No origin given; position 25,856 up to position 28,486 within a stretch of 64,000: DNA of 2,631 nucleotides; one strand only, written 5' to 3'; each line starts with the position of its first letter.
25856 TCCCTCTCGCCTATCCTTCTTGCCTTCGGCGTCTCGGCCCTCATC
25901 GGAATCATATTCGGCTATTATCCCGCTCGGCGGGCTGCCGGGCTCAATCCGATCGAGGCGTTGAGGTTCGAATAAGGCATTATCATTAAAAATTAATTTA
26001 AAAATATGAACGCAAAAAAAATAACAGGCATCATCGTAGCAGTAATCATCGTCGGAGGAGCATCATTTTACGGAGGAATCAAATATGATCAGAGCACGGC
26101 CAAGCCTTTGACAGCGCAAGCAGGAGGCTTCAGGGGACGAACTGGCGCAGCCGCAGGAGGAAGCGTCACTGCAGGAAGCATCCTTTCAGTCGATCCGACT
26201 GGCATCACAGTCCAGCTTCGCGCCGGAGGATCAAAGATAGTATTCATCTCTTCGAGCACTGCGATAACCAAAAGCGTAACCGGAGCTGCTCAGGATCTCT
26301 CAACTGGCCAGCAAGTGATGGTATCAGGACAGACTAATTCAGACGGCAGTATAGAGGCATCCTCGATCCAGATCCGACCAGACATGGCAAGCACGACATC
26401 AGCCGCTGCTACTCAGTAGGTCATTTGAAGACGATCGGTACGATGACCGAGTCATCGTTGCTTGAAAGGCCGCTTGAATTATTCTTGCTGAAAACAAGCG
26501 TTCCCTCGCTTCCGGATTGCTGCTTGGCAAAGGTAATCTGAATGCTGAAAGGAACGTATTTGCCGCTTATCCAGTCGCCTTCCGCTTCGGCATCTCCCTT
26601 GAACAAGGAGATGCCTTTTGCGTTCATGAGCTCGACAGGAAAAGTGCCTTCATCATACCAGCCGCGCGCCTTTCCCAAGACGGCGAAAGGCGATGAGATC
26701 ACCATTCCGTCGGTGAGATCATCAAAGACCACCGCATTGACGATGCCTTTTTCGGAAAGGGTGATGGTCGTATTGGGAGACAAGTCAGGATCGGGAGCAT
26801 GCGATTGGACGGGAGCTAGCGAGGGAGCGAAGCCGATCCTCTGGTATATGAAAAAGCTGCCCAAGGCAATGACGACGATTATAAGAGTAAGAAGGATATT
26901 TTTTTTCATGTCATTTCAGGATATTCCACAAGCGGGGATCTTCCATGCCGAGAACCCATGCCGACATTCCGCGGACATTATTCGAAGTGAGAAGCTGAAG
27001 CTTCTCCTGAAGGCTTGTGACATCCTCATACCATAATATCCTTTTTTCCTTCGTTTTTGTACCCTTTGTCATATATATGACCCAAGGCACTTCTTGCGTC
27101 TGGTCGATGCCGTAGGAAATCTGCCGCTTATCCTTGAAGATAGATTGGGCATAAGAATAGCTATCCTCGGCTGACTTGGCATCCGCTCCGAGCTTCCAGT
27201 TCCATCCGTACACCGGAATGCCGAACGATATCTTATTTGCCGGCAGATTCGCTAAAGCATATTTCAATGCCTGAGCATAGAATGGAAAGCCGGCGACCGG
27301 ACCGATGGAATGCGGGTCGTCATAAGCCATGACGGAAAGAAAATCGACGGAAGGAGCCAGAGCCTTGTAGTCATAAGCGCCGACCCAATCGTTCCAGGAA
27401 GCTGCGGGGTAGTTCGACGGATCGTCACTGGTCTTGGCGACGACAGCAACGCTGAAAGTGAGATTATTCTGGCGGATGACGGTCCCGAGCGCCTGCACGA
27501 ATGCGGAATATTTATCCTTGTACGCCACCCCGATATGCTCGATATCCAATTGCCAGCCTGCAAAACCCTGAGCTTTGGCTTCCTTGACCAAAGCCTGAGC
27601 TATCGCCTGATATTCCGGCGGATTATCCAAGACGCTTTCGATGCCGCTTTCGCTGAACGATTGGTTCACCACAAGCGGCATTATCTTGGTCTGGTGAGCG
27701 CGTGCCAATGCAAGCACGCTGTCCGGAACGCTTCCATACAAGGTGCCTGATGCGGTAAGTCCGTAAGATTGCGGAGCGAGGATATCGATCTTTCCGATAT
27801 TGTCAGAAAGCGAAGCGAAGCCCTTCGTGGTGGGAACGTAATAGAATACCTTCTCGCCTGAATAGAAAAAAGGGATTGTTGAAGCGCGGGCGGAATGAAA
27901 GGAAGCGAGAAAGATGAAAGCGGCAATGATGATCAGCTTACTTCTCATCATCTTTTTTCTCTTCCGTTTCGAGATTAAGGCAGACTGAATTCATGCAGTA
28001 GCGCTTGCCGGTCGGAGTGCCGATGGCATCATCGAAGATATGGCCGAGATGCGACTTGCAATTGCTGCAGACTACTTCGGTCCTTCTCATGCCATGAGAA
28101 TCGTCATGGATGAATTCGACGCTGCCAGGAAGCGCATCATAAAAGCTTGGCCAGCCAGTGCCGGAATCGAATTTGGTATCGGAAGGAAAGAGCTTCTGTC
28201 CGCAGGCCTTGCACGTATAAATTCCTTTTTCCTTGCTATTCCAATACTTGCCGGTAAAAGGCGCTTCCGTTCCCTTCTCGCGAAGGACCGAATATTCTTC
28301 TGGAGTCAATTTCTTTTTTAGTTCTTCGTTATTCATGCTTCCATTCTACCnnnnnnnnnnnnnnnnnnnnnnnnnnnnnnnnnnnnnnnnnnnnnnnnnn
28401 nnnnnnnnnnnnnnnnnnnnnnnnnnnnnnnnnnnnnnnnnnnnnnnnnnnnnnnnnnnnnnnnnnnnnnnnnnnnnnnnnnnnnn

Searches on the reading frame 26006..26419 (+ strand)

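Call 47: search_protein_families(library=pfam, proteins=[window:26006-26419:+])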
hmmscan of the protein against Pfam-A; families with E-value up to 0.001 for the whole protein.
window:26006-26419:+ (137 aa): 1 family
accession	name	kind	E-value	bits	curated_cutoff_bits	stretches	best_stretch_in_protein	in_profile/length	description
PF18914.6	DUF5666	-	2.7e-07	31.2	27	1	57-122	2-60/60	Domain of unknown function (DUF5666)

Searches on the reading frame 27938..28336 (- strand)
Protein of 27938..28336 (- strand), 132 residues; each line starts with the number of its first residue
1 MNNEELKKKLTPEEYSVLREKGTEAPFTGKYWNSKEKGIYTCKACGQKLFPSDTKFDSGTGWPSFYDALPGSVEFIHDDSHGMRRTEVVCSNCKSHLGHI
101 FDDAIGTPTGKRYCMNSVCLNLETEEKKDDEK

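Call 47: search_protein_families(library=pfam, proteins=[window:27938-28336:-])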
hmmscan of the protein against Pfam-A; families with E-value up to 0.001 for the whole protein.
window:27938-28336:- (132 aa): 2 families
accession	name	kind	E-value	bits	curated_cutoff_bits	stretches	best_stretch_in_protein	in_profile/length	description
PF01641.26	SelR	-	8.2e-51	171.3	24.9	1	10-123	1-115/116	SelR domain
PF24046.1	At4g08330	-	0.00016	22.1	27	0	83-106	74-97/129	At4g08330 beta-tent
